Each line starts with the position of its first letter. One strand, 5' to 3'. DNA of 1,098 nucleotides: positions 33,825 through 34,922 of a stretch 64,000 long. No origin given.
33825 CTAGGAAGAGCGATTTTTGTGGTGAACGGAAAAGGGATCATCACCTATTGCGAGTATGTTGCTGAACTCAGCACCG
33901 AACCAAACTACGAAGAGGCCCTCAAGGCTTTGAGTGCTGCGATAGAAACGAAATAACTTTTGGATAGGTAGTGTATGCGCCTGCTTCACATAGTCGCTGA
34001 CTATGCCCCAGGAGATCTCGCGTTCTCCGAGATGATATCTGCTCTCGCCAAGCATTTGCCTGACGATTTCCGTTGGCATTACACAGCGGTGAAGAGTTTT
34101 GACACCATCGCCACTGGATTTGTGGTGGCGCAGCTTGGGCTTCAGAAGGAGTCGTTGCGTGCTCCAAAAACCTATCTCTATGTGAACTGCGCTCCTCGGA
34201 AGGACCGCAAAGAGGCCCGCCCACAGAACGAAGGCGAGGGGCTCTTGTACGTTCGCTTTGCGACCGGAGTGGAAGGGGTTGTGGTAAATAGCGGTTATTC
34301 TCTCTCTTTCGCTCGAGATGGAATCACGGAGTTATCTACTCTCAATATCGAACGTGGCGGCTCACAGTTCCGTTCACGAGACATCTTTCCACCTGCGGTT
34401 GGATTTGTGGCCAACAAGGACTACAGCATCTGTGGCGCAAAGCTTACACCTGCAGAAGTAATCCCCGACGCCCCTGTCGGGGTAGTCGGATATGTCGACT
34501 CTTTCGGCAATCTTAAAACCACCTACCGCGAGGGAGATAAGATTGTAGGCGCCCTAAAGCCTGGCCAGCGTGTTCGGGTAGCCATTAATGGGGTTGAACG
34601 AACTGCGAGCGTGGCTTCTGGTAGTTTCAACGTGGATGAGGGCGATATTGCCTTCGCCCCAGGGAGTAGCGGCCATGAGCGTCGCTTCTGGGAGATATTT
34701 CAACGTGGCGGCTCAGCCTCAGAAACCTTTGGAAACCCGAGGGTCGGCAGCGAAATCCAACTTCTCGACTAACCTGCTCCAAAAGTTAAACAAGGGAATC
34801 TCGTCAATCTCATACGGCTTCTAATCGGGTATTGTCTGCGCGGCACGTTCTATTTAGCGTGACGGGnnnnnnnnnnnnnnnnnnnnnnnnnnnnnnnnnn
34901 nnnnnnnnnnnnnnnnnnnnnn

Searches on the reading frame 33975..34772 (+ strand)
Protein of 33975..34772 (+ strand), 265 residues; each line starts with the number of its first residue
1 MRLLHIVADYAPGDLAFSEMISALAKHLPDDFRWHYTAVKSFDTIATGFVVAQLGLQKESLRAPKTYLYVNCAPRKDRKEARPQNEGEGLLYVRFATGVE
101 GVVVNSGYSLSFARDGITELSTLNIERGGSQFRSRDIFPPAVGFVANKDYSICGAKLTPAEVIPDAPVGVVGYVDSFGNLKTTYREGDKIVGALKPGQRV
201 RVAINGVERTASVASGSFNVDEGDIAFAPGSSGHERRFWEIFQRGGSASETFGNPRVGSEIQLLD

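Call 26: search_protein_families(library=pfam, proteins=[window:33975-34772:+], max_evalue=0.0001)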
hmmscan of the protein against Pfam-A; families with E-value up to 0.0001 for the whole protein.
window:33975-34772:+ (265 aa): 1 family
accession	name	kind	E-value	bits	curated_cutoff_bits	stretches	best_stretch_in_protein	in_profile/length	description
PF20257.3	SAM_HAT_C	-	5.8e-06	27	25.5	1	170-253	2-76/84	SAM hydroxide adenosyltransferase C-terminal domain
